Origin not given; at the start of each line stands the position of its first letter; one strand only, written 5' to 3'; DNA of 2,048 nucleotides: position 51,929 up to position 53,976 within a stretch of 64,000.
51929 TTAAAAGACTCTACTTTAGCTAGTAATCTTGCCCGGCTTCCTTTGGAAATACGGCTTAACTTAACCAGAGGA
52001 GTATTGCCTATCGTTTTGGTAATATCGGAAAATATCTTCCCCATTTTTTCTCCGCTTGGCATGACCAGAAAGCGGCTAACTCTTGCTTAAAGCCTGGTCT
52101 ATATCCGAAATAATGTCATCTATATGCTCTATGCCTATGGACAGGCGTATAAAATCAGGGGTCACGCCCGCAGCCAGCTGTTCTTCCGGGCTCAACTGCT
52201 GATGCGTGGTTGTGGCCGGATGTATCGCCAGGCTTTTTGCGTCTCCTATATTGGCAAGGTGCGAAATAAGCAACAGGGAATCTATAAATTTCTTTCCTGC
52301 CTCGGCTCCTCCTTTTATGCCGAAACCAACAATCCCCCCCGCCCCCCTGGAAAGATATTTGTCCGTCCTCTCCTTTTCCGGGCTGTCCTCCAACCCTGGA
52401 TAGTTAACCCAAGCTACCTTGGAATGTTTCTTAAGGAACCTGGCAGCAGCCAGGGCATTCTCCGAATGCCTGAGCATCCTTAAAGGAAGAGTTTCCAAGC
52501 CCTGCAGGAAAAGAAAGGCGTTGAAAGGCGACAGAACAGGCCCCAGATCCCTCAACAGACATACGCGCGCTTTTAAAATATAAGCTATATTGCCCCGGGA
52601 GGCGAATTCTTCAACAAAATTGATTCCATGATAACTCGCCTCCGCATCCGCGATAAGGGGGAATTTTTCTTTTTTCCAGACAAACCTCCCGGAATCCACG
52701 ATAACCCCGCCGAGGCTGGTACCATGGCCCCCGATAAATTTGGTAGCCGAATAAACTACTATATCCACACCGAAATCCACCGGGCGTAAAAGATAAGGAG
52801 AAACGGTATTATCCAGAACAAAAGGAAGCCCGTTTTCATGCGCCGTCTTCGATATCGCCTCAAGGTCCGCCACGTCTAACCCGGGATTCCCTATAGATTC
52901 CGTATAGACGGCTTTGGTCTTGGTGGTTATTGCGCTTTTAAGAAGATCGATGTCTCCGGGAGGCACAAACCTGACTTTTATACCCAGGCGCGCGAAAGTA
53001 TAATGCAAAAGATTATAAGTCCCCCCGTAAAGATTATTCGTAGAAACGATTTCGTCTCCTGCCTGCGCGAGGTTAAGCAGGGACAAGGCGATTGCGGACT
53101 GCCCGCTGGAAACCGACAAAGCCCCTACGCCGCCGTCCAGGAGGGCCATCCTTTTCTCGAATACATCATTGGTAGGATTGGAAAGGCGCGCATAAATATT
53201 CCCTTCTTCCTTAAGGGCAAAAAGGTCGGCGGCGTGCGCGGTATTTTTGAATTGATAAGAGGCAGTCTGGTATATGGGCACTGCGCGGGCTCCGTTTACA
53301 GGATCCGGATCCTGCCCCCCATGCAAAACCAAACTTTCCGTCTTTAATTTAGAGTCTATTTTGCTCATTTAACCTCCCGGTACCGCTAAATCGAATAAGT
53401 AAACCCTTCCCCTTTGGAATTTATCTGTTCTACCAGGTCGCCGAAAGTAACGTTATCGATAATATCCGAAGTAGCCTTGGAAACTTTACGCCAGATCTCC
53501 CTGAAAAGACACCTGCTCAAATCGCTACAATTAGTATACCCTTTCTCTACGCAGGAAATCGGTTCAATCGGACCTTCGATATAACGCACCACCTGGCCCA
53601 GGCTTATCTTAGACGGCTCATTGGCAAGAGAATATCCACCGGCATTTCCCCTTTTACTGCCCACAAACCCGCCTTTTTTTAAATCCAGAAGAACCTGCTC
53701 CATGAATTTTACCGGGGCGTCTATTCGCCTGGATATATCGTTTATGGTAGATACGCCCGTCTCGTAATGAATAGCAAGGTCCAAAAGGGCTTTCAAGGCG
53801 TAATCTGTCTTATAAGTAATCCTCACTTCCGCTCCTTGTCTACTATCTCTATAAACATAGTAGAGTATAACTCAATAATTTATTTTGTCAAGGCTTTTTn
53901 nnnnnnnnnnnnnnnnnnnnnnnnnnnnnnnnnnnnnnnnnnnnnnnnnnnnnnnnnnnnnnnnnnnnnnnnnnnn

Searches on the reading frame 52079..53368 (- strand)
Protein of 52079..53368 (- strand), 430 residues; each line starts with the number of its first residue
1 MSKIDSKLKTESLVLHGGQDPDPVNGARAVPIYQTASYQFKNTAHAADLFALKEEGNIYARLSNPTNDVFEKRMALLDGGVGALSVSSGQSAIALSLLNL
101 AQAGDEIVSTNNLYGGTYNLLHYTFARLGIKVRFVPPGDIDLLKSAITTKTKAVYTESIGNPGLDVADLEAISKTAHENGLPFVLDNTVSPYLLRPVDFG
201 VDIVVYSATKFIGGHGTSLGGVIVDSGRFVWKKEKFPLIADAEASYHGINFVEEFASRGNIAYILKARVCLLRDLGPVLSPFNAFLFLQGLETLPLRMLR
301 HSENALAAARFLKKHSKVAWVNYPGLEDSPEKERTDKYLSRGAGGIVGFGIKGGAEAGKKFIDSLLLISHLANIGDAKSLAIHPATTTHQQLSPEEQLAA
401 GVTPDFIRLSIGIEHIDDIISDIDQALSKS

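Call 19: search_protein_families(library=pfam, proteins=[window:52079-53368:-], max_evalue=0.001)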
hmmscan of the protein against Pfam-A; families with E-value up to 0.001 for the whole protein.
window:52079-53368:- (430 aa): 4 families
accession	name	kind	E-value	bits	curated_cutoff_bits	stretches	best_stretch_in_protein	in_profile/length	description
PF01053.26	Cys_Met_Meta_PP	-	1.7e-130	435.5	27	1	12-427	2-380/381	Cys/Met metabolism PLP-dependent enzyme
PF00266.25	Aminotran_5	-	2.4e-08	33.8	21.5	1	91-218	75-209/371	Aminotransferase class-V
PF01041.23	DegT_DnrJ_EryC1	-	3.3e-08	33.6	19.8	1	64-186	23-145/360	DegT/DnrJ/EryC1/StrS aminotransferase family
PF00155.27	Aminotran_1_2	-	2.9e-05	23.9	19.7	1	55-188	31-187/361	Aminotransferase class I and II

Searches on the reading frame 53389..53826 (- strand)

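Call 19: search_protein_families(library=pfam, proteins=[window:53389-53826:-], max_evalue=0.001)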
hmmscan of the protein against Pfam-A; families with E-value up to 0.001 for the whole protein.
window:53389-53826:- (146 aa): 1 family
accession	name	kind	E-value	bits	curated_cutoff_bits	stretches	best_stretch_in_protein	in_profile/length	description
PF02082.26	Rrf2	-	6.3e-37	127.1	30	1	4-133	2-131/132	Iron-dependent Transcriptional regulator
